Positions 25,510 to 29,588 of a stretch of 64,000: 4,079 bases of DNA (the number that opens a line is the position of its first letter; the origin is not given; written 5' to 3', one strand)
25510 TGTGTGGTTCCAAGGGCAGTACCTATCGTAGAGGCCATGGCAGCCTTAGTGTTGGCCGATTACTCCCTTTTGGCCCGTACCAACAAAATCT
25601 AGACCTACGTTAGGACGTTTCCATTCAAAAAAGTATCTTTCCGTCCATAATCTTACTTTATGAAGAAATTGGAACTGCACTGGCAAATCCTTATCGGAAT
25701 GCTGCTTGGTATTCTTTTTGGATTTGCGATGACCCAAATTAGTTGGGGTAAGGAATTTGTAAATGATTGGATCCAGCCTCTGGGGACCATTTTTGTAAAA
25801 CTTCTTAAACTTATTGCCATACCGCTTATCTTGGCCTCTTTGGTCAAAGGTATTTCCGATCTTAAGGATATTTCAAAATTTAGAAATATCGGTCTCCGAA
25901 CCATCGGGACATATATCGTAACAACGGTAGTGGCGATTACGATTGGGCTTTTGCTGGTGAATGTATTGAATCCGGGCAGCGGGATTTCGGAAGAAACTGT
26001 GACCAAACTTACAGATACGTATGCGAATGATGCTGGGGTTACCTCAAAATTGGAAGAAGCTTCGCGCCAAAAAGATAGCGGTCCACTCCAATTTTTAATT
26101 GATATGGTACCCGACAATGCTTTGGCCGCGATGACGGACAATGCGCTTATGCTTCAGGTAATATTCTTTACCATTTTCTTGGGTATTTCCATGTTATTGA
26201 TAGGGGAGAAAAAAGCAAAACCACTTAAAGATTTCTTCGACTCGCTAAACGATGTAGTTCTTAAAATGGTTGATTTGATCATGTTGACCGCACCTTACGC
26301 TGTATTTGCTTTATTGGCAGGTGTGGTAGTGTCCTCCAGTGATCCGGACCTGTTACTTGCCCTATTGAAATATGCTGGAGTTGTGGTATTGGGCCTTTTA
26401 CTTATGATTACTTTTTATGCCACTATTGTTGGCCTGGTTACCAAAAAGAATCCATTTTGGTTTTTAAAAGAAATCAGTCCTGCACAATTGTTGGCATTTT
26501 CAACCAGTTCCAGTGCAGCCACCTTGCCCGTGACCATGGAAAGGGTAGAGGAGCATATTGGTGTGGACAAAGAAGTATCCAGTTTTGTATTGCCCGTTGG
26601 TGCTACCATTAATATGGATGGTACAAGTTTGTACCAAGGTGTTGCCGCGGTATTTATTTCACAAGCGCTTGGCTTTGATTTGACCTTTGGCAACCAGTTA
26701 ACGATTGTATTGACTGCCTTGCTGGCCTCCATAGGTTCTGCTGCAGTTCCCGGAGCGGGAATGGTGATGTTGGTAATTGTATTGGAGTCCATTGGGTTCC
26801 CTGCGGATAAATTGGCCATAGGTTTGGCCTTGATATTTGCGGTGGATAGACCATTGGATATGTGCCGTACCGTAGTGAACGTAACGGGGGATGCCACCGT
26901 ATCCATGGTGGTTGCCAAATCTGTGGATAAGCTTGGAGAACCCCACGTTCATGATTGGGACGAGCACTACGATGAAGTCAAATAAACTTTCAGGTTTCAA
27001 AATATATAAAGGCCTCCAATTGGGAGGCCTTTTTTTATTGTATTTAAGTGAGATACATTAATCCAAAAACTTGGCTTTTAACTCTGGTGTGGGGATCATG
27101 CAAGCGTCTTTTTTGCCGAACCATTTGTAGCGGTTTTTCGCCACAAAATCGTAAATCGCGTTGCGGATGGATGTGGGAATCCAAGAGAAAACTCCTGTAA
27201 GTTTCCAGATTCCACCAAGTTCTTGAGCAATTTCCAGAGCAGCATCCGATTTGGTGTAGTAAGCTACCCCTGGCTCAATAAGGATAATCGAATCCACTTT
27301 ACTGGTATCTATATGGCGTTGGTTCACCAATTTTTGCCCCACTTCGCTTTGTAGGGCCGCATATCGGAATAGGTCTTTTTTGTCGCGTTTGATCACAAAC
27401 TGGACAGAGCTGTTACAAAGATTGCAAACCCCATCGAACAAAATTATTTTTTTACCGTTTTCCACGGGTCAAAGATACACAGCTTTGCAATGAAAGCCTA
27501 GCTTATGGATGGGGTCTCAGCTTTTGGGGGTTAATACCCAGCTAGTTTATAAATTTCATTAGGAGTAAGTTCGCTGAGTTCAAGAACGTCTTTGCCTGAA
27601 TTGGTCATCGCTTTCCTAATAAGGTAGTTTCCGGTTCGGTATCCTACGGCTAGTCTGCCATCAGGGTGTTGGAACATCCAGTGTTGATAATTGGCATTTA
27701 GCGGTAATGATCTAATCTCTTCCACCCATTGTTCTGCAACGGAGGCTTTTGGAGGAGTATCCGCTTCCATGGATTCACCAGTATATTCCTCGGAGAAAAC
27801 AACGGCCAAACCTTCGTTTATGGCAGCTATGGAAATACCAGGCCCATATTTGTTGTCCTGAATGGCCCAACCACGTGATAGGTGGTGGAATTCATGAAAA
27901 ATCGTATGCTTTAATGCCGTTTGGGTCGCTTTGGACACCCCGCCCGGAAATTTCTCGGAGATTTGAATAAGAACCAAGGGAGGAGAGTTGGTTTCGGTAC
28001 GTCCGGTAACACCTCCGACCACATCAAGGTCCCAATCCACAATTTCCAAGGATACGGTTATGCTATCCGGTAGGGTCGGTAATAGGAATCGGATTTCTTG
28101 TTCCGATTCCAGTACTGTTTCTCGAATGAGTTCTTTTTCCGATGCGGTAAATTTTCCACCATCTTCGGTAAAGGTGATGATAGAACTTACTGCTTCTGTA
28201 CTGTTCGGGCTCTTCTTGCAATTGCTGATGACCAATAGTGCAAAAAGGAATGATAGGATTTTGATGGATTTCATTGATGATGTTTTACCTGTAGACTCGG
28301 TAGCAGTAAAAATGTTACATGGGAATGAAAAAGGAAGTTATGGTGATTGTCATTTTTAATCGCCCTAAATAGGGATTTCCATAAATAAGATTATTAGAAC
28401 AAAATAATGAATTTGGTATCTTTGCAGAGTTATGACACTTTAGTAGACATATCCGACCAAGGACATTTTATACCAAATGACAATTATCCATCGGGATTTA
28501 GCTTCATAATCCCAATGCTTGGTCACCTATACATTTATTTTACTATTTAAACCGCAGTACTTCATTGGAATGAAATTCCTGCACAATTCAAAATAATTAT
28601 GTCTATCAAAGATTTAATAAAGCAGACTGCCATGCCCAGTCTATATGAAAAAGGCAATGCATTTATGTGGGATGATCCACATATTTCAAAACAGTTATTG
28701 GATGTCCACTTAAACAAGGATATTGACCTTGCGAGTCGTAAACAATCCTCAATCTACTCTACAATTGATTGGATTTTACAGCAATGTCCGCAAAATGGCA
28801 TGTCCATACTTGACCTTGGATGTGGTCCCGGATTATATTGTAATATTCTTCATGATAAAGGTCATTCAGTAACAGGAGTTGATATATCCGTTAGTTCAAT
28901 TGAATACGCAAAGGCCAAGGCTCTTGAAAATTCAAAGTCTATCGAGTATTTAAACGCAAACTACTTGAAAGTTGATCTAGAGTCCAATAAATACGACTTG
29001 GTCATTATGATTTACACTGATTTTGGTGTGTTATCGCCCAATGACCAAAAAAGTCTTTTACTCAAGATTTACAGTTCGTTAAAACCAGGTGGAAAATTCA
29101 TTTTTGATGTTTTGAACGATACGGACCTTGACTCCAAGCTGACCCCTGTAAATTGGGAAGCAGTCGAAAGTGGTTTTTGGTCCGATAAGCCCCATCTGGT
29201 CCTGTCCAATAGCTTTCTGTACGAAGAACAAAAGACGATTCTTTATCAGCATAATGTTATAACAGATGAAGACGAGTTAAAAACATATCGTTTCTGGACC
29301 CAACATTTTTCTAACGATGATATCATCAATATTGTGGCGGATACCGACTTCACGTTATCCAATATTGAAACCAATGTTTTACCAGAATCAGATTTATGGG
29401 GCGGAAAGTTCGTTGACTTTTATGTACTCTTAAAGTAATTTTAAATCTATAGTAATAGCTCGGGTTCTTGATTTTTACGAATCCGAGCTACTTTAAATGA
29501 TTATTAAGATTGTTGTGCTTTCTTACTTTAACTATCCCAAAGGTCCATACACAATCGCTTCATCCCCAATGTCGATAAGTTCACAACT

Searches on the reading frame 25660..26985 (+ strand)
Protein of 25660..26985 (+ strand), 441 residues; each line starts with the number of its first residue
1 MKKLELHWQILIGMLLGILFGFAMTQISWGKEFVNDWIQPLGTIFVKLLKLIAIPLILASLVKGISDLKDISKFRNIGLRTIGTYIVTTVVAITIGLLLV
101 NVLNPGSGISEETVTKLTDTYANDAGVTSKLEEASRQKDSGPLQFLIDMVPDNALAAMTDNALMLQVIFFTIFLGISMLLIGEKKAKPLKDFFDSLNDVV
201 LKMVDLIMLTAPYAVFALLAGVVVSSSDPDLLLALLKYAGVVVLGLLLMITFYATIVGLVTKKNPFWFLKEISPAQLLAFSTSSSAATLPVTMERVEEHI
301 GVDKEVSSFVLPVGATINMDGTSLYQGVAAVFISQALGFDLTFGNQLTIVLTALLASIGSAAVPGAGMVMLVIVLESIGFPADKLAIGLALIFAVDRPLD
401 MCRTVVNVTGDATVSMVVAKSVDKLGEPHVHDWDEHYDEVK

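Call 57: search_protein_families(library=ncbifam, proteins=[window:25660-26985:+], max_evalue=1e-10)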
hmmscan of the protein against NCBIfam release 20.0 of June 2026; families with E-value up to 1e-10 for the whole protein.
window:25660-26985:+ (441 aa): 4 families
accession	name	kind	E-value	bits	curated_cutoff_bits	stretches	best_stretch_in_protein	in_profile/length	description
NF008440.0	PRK11283.1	equivalog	9.5e-80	268.4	638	1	3-425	5-415/437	glutamate/aspartate:proton symporter GltP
NF002461.0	PRK01663.1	subfamily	8.3e-70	235.9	513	1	5-431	8-411/428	C4-dicarboxylate transporter DctA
NF009587.0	PRK13027.1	subfamily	1.9e-61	208.2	570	1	6-424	9-405/442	C4-dicarboxylate transporter DctA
NF010151.0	PRK13628.1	equivalog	1.2e-27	97.1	308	1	3-421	13-400/407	serine/threonine transporter SstT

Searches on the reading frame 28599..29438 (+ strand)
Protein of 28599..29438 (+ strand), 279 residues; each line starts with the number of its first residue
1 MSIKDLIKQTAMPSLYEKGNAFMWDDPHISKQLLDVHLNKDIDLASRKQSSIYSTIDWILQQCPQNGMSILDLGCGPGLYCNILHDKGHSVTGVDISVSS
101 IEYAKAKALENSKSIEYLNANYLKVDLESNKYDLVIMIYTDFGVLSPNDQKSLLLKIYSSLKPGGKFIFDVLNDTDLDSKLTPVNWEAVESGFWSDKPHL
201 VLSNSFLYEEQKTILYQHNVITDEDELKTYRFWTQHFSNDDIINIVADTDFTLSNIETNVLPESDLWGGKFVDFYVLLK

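Call 57: search_protein_families(library=ncbifam, proteins=[window:28599-29438:+], max_evalue=1e-10)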
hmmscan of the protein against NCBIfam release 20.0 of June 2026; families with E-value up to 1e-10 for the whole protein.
window:28599-29438:+ (279 aa): 3 families
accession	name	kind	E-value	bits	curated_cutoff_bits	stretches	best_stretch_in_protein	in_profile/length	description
NF043040.1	corrin_prot_MT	hypoth_equivalog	8e-16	58.1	180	1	54-168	29-146/216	corrinoid protein-associated methyltransferase CpaM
TIGR01983.1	UbiG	equivalog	7.8e-15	54.8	102.95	1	61-176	44-158/228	bifunctional 2-polyprenyl-6-hydroxyphenol methylase/3-demethylubiquinol 3-O-methyltransferase UbiG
NF041820.1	daptide_MTase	equivalog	1.3e-13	51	175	1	56-254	26-225/243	daptide-type RiPP biosynthesis methyltransferase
